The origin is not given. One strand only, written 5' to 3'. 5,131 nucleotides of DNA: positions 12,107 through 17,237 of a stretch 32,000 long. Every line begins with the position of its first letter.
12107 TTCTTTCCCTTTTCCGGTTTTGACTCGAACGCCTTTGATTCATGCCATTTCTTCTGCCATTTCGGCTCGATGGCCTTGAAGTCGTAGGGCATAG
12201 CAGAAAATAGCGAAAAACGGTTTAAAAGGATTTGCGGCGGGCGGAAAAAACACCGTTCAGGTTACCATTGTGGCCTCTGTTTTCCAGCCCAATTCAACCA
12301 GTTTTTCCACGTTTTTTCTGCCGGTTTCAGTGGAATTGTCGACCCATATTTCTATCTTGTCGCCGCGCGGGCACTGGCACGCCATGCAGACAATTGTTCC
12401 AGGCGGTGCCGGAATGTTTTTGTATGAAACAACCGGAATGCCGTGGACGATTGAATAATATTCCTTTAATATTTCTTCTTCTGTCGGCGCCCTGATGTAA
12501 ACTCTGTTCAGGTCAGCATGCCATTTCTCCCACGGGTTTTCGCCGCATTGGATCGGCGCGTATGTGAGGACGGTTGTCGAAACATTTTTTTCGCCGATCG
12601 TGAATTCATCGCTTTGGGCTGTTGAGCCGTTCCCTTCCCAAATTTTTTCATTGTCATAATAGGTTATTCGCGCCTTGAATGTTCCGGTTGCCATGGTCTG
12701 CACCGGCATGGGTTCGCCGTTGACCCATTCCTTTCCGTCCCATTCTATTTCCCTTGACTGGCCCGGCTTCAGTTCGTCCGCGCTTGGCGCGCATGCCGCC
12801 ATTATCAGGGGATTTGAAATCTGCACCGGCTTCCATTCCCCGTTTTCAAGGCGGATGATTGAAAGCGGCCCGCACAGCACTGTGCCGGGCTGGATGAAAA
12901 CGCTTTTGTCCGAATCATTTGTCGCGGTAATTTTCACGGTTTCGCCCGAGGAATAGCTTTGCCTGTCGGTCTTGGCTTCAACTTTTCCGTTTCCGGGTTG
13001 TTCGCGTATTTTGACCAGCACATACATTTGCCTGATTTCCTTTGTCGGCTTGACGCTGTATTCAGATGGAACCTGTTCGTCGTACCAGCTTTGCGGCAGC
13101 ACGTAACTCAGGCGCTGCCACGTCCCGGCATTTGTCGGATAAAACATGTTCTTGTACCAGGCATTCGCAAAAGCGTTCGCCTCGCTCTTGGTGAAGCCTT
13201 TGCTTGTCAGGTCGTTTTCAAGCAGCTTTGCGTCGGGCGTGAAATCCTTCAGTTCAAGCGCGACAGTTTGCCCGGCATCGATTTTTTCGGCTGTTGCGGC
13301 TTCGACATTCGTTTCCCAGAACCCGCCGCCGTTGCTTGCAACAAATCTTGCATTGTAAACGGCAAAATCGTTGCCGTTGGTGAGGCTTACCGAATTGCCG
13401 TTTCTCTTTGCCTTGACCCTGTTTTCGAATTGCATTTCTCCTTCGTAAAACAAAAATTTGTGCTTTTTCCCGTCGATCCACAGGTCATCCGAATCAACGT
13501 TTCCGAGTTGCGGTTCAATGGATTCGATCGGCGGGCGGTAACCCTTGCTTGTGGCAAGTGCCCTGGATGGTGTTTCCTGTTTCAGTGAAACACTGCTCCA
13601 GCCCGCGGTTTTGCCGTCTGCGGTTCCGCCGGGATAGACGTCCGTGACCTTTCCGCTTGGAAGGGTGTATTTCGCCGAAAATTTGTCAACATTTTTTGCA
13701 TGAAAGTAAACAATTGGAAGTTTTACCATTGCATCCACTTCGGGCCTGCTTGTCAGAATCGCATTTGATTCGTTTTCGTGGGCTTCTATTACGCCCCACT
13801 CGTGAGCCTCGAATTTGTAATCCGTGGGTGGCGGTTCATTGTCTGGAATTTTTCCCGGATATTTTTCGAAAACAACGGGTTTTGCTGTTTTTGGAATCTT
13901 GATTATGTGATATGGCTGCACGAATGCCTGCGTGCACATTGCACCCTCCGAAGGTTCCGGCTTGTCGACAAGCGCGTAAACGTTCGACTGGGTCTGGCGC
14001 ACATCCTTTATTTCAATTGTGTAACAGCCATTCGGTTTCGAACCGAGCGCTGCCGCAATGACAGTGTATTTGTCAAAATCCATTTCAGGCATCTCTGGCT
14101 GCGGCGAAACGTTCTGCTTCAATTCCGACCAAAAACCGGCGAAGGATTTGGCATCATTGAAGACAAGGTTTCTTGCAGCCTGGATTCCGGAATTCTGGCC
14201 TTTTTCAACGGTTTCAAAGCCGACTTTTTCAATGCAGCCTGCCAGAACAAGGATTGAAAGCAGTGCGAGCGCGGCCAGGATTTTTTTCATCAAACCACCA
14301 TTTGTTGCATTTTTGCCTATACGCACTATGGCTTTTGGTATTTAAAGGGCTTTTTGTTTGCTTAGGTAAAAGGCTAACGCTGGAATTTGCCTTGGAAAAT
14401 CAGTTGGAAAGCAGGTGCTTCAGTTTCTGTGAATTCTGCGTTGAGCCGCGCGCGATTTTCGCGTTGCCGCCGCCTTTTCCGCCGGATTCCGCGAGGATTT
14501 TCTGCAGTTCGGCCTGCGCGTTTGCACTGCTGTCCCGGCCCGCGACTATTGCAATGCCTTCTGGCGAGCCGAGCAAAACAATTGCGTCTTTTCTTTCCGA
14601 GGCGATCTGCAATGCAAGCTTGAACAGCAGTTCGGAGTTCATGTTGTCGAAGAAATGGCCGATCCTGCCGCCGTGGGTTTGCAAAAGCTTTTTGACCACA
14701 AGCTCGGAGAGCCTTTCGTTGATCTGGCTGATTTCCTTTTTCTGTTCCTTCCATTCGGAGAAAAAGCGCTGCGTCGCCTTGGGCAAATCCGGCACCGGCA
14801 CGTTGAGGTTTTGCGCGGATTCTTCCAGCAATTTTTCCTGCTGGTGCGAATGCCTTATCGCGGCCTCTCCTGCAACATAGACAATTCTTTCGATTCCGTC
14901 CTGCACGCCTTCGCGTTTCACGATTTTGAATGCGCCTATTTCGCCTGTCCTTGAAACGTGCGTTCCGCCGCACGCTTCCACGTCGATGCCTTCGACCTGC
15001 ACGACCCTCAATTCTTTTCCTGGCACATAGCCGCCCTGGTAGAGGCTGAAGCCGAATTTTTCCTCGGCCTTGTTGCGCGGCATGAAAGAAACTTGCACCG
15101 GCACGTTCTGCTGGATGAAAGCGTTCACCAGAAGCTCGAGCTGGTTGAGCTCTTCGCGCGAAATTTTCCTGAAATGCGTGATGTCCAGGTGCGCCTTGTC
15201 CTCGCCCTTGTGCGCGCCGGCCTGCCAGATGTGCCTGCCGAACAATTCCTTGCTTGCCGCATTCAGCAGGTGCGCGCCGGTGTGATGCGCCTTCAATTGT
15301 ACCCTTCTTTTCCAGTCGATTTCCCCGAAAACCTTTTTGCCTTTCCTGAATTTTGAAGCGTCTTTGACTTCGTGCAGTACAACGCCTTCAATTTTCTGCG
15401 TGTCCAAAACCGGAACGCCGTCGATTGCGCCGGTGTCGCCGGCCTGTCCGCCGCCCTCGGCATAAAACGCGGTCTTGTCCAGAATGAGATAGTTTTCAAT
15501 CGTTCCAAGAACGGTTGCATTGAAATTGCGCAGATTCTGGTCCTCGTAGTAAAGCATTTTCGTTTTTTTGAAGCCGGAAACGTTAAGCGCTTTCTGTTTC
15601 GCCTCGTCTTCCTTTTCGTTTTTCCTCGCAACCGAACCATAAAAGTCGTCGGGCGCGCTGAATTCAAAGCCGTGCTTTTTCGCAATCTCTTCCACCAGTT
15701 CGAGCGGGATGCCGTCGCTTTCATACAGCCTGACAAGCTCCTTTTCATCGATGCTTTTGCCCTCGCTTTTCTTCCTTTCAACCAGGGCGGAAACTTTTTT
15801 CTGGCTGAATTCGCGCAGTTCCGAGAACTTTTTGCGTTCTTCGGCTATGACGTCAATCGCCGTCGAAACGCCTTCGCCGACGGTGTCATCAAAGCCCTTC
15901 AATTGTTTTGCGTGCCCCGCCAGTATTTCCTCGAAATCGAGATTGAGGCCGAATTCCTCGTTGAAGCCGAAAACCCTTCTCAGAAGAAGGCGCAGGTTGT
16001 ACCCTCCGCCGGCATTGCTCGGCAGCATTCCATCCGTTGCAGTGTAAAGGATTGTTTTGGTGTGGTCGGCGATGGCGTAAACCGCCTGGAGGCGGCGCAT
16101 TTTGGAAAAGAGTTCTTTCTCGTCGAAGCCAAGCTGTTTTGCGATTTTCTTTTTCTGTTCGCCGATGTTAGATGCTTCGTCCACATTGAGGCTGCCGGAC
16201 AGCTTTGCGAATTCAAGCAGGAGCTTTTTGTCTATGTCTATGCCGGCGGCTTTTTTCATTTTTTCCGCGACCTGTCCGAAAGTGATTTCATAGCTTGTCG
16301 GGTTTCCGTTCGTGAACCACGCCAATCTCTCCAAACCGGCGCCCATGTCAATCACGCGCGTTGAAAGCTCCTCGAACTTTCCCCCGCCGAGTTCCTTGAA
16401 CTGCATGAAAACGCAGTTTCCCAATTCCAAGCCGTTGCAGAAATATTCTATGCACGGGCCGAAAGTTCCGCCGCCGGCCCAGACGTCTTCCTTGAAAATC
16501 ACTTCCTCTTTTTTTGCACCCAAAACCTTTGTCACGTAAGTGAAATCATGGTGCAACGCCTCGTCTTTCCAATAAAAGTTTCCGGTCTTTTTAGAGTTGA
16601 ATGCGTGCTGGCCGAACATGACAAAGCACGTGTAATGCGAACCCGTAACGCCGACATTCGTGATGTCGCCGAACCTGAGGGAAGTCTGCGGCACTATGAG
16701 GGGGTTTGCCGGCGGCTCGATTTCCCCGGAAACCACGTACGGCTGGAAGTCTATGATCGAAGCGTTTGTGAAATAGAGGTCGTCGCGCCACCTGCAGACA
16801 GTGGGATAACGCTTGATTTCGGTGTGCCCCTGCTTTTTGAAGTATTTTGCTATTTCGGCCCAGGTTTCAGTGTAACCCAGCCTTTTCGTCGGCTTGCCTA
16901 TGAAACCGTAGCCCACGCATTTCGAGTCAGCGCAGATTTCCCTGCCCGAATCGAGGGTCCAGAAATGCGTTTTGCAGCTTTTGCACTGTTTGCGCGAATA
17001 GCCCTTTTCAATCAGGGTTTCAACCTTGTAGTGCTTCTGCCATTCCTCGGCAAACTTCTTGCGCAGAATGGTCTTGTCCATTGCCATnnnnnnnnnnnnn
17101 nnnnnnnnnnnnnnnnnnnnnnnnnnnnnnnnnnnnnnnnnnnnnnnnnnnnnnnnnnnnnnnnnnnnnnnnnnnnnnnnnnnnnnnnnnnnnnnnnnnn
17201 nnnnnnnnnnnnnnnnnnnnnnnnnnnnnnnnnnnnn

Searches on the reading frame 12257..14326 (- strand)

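Call 78: search_protein_families(library=pfam, proteins=[window:12257-14326:-], max_evalue=0.00001)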
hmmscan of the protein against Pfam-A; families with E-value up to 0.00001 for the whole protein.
window:12257-14326:- (689 aa): 1 family
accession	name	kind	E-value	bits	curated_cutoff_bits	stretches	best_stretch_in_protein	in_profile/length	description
PF14343.11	PrcB_C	-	1.1e-11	45.2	24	1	88-145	1-56/56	PrcB C-terminal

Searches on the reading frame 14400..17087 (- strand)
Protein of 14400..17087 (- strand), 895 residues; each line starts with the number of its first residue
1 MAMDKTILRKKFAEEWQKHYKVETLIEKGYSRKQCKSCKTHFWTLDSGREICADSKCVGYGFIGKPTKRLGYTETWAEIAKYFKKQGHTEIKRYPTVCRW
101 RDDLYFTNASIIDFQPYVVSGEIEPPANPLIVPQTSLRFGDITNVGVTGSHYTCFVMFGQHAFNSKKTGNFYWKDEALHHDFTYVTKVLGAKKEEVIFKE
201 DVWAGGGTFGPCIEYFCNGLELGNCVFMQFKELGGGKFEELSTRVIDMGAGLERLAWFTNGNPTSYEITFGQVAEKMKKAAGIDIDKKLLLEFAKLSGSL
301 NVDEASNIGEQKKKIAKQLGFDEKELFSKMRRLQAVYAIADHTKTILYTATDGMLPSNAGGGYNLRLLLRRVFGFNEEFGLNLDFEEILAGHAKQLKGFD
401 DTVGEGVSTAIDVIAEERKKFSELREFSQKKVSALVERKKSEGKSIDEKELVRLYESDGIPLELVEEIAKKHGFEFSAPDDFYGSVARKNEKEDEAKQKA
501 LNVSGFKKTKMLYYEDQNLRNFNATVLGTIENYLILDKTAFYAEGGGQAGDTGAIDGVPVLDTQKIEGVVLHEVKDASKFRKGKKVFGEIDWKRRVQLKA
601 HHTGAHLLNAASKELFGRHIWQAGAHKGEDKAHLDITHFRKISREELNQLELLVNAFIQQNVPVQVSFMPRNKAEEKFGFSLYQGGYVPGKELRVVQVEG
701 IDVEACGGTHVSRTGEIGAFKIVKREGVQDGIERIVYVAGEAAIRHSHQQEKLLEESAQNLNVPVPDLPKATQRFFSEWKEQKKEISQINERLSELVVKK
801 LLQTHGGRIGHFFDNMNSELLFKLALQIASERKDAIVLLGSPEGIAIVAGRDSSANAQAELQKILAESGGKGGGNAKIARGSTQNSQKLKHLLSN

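Call 78: search_protein_families(library=pfam, proteins=[window:14400-17087:-], max_evalue=0.00001)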
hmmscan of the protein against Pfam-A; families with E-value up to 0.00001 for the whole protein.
window:14400-17087:- (895 aa): 3 families
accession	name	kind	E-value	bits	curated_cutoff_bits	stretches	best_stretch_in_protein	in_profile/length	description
PF01411.24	tRNA-synt_2c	-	7.4e-93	312.4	30.3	1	81-594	8-552/552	tRNA synthetases class II (A)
PF07973.19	tRNA_SAD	-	1.8e-17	63.5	24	1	693-735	1-43/44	Threonyl and Alanyl tRNA synthetase second additional domain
PF02272.25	DHHA1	-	2.2e-06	28.5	25.9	1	814-893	11-93/102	DHHA1 domain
